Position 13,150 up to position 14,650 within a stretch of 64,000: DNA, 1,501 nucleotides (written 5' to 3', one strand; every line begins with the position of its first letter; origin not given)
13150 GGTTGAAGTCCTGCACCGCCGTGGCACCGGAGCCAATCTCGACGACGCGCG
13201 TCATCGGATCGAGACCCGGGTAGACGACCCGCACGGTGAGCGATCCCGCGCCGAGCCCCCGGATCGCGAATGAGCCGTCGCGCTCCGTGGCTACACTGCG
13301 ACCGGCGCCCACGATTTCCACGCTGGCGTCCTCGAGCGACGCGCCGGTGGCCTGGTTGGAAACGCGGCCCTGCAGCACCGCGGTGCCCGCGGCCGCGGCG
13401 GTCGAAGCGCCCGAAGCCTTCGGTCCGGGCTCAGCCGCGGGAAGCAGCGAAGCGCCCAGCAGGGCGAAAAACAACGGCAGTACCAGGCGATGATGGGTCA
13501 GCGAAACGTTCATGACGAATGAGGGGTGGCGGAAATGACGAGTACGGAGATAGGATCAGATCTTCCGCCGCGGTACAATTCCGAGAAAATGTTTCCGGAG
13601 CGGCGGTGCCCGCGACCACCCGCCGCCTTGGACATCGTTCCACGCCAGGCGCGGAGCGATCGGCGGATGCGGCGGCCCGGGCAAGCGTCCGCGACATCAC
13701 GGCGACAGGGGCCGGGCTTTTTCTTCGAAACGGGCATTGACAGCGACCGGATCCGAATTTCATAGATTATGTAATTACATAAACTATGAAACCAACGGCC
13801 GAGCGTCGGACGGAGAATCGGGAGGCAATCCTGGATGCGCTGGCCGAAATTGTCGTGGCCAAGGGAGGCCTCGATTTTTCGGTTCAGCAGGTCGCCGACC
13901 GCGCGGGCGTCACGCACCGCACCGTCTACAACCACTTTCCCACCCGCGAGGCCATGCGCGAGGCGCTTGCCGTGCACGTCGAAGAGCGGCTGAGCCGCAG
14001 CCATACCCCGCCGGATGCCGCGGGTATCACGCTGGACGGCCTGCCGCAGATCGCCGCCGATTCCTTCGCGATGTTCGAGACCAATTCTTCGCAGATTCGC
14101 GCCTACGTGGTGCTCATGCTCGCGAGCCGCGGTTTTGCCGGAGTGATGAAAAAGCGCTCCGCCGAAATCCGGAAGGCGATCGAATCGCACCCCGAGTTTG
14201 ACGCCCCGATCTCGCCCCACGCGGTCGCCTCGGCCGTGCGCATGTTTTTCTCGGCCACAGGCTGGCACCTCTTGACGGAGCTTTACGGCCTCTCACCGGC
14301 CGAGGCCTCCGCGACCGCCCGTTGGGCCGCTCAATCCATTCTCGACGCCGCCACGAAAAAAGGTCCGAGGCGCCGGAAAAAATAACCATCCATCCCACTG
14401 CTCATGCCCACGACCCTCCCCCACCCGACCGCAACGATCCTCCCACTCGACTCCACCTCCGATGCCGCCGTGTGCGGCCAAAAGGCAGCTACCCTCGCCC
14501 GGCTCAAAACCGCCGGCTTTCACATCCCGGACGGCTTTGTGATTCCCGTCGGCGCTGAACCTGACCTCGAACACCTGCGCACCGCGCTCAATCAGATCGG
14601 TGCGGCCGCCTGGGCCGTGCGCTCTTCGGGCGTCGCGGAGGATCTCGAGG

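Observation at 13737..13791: AT-rich 34-bp palindromic operator overlapping the TetR start codon, in a divergent promoter shared with the TBDR-dehydrogenase operon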

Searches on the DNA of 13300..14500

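Call 60: search_rna_families(source=window, start=13300, end=14500, threshold=evalue, max_evalue=1)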
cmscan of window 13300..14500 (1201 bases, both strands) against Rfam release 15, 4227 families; matches with E-value up to 1: 1.
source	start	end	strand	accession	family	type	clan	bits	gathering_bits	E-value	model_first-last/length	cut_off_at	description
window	13598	13628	+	RF02468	Ms_IGR-4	Gene; sRNA;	-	22.3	55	0.32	1-38/38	no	Mycobacterium sRNA Ms_IGR-4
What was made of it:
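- On Known RNA families (Rfam) at the palindrome: The only hit in 13300-14500 is a chance-level one at 13598-13628 (E = 0.32) (call 60).
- There is no Rfam match (call 60).
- Tried and rejected: Nothing matched at the palindrome (call 60).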
